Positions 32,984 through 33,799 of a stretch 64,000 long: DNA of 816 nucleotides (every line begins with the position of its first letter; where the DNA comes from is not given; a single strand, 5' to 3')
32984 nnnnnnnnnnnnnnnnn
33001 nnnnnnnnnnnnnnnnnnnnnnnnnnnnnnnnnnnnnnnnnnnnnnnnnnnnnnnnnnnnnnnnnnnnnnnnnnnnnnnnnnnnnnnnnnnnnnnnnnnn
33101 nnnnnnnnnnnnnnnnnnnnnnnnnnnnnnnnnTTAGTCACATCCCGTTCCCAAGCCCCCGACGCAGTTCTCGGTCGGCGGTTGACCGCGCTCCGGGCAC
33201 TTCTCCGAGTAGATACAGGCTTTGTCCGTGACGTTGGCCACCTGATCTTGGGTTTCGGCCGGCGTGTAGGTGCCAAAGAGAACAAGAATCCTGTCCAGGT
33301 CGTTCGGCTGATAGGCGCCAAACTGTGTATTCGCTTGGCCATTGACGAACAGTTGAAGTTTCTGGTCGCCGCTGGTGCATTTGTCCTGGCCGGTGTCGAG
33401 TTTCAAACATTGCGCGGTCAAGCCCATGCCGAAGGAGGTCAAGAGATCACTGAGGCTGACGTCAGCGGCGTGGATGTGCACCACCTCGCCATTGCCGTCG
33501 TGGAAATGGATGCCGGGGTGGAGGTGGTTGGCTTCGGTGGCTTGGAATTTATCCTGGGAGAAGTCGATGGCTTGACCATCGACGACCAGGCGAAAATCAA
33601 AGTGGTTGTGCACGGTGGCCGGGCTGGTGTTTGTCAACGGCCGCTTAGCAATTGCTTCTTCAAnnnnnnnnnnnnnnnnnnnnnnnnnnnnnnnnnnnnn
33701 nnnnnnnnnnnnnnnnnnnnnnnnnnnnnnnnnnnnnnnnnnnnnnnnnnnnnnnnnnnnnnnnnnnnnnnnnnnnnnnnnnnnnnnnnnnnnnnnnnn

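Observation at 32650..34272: DsbA-like / VKOR disulfide-formation pair: DsbA interrupted by a frameshift, VKOR translationally coupled via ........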

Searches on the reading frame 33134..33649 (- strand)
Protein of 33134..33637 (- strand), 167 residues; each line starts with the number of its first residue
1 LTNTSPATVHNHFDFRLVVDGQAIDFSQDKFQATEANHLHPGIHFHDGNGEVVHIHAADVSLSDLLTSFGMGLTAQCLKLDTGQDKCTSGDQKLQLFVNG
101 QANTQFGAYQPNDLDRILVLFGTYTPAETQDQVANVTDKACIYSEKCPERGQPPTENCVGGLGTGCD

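Call 9: find_encoding_contigs(protein=window:33134-33637:-, flank=10000)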
Protein window:33134-33637:- (167 aa): no gene with exactly this product is on record in the collection.

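Call 32: predict_structure(alignment_id=A4)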
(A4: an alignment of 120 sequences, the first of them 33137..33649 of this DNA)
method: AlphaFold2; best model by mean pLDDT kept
length: 171 residues; sequences in the alignment: 120
mean_pLDDT: 89.7   pTM: 0.85
mean pLDDT of the five models: 89.7, 88.2, 87.7, 87.6, 87.5
residues with pLDDT >= 90: 128; 70-90: 22; 50-70: 11; < 50: 10
segments of 3 or more residues with pLDDT < 50: 1-3, 165-169
pLDDT, mean of each block of 10 residues (from residue 1): 52 93 98 90 90 92 95 97 98 98 98 98 98 98 94 88 52 38
secondary structure, 60 per line:
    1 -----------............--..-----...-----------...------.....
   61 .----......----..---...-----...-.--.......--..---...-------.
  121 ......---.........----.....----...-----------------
elements in order: E12-23 E47-49 E56-61 H66-71 E81-83 E89-91 E96-102 E120-126 H130-138 H143-147

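Call 37: find_homologous_proteins(query=window:33137-33631:-, max_evalue=0.001)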
Query window:33137-33631:- (165 aa): 27 proteins with E <= 0.001 among 38 candidates.
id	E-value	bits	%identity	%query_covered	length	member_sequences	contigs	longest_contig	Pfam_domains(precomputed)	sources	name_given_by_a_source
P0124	3.8e-45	172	49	100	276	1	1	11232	PF13743.13,PF01323.27,PF13462.13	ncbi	-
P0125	2.9e-43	165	47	95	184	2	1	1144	-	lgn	-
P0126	5.0e-43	165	47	96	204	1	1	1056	-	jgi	jgi:hypothetical protein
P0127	3.5e-41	159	45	99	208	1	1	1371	-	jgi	jgi:hypothetical protein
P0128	2.0e-40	156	48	94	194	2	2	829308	-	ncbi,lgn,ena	-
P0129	5.0e-39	152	45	95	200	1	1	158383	-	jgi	-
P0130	9.1e-39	151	45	95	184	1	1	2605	-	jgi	jgi:hypothetical protein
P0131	2.4e-37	146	46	92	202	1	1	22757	-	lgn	-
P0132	8.0e-37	145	44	90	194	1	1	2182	-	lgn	-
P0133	1.9e-36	143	44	93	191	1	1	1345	-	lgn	-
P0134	4.0e-36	142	50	95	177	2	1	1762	-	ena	-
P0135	1.9e-35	140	43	96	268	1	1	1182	PF13743.13,PF01323.27,PF13462.13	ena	-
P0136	2.8e-35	140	51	92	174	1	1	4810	-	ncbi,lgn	-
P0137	7.3e-34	135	42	87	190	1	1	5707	-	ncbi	-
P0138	1.3e-33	134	43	96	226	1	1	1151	-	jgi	-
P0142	5.9e-31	125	38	99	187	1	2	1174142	-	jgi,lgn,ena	-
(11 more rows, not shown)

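Call 44: search_protein_representatives(protein=window:33137-33631:-)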
Query: 165 residues. Proteins with E-value up to 0.001 (for the whole library): 777; up to 1e-10: 400; up to 1e-30: 63. The best 150 are listed.
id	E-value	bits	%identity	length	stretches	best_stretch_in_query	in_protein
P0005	3.5e-55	202.6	55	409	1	2-164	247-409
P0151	4.3e-52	192.5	51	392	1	5-164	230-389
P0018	7.2e-51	188.5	53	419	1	5-164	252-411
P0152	1.2e-48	181.3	52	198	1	7-159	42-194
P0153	1.4e-48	181.1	52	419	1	6-165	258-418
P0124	1.2e-45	171.5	51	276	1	5-165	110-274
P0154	4.4e-44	166.5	47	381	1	6-165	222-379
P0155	4.5e-44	166.4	47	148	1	17-164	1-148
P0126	1.6e-43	164.6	47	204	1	6-164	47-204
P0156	1.3e-42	161.7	48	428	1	3-165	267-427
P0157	8.5e-42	159.0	47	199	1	6-159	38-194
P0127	1.1e-41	158.6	46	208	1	5-164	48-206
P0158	3.8e-41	156.9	46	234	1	6-165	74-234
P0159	7.8e-41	155.9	49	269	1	6-164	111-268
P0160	2.7e-39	150.9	44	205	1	7-162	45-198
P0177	3.8e-35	137.4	43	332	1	6-164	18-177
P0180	7.3e-35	136.5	44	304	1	7-164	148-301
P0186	4.3e-34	134.0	42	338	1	6-157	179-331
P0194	1.8e-32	128.7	40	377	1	6-163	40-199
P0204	7.4e-31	123.4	39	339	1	5-162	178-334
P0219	2.3e-29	118.6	37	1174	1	3-161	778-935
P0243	4.4e-26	107.9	38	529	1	3-159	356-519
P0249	1.0e-25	106.7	36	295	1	4-146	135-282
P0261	1.6e-24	102.8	38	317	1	6-159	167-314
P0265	3.0e-24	101.9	40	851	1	3-161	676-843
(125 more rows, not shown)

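Call 45: search_protein_families(library=pfam, proteins=[P0219, P0265, P0243, P0177, P0194, P0186, P0204, P0261, P0180, P0249], max_evalue=0.001)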
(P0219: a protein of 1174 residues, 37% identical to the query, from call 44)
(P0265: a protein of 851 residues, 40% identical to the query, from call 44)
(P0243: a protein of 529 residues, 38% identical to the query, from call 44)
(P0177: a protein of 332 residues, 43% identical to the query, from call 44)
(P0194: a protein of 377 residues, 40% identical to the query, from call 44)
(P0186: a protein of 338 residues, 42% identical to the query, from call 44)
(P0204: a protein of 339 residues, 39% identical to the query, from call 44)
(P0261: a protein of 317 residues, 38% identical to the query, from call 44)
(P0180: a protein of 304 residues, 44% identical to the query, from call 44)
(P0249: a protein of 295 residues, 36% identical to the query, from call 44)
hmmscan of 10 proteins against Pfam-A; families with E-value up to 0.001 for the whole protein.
P0219 (1174 aa): 4 families
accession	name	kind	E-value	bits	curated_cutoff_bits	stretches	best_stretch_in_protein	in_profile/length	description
PF00122.25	E1-E2_ATPase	-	3.3e-60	203.1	28.1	1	232-411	2-181/181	E1-E2 ATPase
PF00702.32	Hydrolase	-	2.7e-42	145.8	26.4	1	428-641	2-191/191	haloacid dehalogenase-like hydrolase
PF00403.32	HMA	-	6.9e-16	58.8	24.8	1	6-66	1-61/62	Heavy-metal-associated domain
PF08282.18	Hydrolase_3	-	8.2e-08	32.7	20.9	1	615-666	197-248/255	haloacid dehalogenase-like hydrolase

P0265 (851 aa): 3 families
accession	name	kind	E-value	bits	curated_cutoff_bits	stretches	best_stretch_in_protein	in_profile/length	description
PF00122.25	E1-E2_ATPase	-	3e-54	183.7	28.1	1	124-302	2-180/181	E1-E2 ATPase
PF00702.32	Hydrolase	-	2.7e-28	100.1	26.4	1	321-538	3-191/191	haloacid dehalogenase-like hydrolase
PF08282.18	Hydrolase_3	-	1.8e-05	25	20.9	1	508-559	189-244/255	haloacid dehalogenase-like hydrolase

P0243 (529 aa): 2 families
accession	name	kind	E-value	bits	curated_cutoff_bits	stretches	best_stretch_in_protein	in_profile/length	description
PF07732.21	Cu-oxidase_3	-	1.5e-12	48.1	21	1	32-69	5-42/119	Multicopper oxidase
PF07731.20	Cu-oxidase_2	-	2.2e-08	34.4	20.4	1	148-194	93-136/137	Multicopper oxidase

P0177 (332 aa): 1 family
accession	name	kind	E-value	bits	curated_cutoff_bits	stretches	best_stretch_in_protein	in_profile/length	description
PF10646.14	Germane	-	0.00014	22.8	23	1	227-326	19-117/117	Sporulation and spore germination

P0194 (377 aa): 0 families

P0186 (338 aa): 0 families

P0204 (339 aa): 0 families

P0261 (317 aa): 0 families

P0180 (304 aa): 0 families

P0249 (295 aa): 0 families

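Call 51: search_protein_families(library=pfam, alignment_id=A5, max_evalue=0.05)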
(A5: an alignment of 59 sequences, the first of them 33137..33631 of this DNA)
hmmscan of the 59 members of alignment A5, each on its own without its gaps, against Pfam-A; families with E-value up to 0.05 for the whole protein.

A. member 1, window:33137-33631:- (165 aa): 0 families

B. families by the number of members that match (of 59 scanned): 17 families
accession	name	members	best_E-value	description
PF14451.12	Ub-Mut7C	3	0.0076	Mut7-C ubiquitin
PF22820.2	TcaA_3rd_4th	2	0.0077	TcaA protein 3rd/4th domain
PF13462.12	Thioredoxin_4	1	0.0011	Thioredoxin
PF13314.11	DUF4083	1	0.0012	Domain of unknown function (DUF4083)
PF19512.4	DUF6046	1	0.0063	Domain of unknown function (DUF6046)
PF13567.11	DUF4131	1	0.0064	Domain of unknown function (DUF4131)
PF01976.22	DUF116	1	0.0086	Protein of unknown function DUF116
PF13624.11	SurA_N_3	1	0.012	SurA-like N-terminal domain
PF05472.16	Ter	1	0.019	DNA replication terminus site-binding protein (Ter protein)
PF13623.11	SurA_N_2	1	0.021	SurA-like N-terminal domain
PF06587.16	DUF1137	1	0.022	Protein of unknown function (DUF1137)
PF11660.13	DUF3262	1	0.025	Protein of unknown function (DUF3262)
PF03983.18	SHD1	1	0.025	SLA1 homology domain 1, SHD1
PF22423.2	AmyB_C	1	0.03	Alpha-amylase-like, C-terminal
PF24508.1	TXNDC16_N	1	0.035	TXNDC16 N-terminal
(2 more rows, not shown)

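Call 52: search_solved_structures(query=A5, max_evalue=1)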
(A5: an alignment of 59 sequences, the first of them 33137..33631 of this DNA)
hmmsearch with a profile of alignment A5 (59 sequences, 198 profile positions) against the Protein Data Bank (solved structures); distinct sequences matched with E-value up to 1: 7.
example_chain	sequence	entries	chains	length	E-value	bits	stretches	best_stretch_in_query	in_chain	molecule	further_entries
6p0q_A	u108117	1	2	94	0.061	15.9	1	32-74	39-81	Ribosome biogenesis protein WDR12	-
3r2u_A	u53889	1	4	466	0.29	13.7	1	29-70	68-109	Metallo-beta-lactamase family protein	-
8gra_I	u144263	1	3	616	0.36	13.4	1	74-137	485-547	Type VI secretion system spike protein VgrG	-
1c7u_A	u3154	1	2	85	0.61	12.7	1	132-161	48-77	MYOCYTE-SPECIFIC ENHANCER FACTOR 2A, C4 FORM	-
7r5j_10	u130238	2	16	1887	0.71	12.5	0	73-93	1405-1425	Nuclear pore membrane glycoprotein 210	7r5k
8fky_SP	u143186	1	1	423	0.78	12.3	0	34-74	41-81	Ribosome biogenesis protein WDR12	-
6wc5_A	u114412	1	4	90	0.99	12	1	134-160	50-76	Myocyte-specific enhancer factor 2B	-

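Call 53: fold_search(model_id=the predicted structure, library=pdb)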
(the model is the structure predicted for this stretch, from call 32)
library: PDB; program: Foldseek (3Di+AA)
matches with E <= 10: 114; with E <= 0.001: 0
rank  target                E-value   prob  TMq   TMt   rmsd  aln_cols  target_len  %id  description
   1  7qbf_A                1.3e-02  0.98  0.38  0.18   6.8       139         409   12  TC:CD320 in complex with nanobody TC-Nb34 (released 2022-03-16)
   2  4zrp_B                1.7e-02  0.97  0.39  0.19   6.5       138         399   13  TC:CD320 (released 2016-07-20)
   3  4zrp_A                1.8e-02  0.93  0.36  0.17   8.6       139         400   14  TC:CD320 (released 2016-07-20)
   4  2bb5_A                2.4e-02  0.85  0.34  0.17   6.5       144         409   14  Structure of Human Transcobalamin in complex with Cobalamin (released 2006-04-04)
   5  7qbg_C                3.5e-02  0.77  0.32  0.16   7.6       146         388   14  TC:CD320 in complex with nanobody TC-Nb4 (released 2022-03-16)
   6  5np4                  4.3e-02  0.96  0.41  0.60   3.6       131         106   11  Beta domain of human transcobalamin bound to cyanocobalamin (released 2017-09-27)
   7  7qbe_A                4.3e-02  0.82  0.33  0.16   8.2       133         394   13  TC:CD320 in complex with nanobody TC-Nb11 (released 2022-03-16)
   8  5no0                  6.2e-02  0.93  0.40  0.60   3.7       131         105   11  Beta domain of human transcobalamin in apo form (released 2017-09-27)
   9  3kq4_A                7.5e-02  0.66  0.35  0.18   7.8       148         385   11  Structure of Intrinsic Factor-Cobalamin bound to its receptor Cubilin (released 2010-03-09)
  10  8ixu                  1.1e-01  0.84  0.39  0.18   6.3       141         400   11  Rat Transcobalamin in Complex with Cobalamin (released 2024-05-22)
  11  8ixt                  1.1e-01  0.82  0.40  0.19   4.4       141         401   15  Rat Transcobalamin in Complex with Glutathionylcobalamin (released 2024-05-22)
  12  7qbe_C                1.2e-01  0.84  0.40  0.19   4.6       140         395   11  TC:CD320 in complex with nanobody TC-Nb11 (released 2022-03-16)
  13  2v3n                  1.2e-01  0.72  0.38  0.19   4.9       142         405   17  Crystallographic analysis of upper axial ligand substitutions in cobalamin bound to transcobalamin (released 2007-10-30)
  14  2m19_MODEL_1_A        1.3e-01  0.54  0.33  0.48   8.0       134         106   13  Solution structure of the Haloferax volcanii HVO 2177 protein (released 2013-08-07)
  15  7qbg_A                1.7e-01  0.72  0.37  0.18   6.7       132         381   11  TC:CD320 in complex with nanobody TC-Nb4 (released 2022-03-16)
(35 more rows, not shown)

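Call 54: search_protein_families(library=ncbifam, proteins=[P0128, P0142], max_evalue=0.01)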
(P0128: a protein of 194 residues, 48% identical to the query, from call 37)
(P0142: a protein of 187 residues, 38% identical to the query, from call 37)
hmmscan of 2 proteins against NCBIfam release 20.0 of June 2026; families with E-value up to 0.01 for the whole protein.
P0128 (194 aa): 0 families

P0142 (187 aa): 0 families
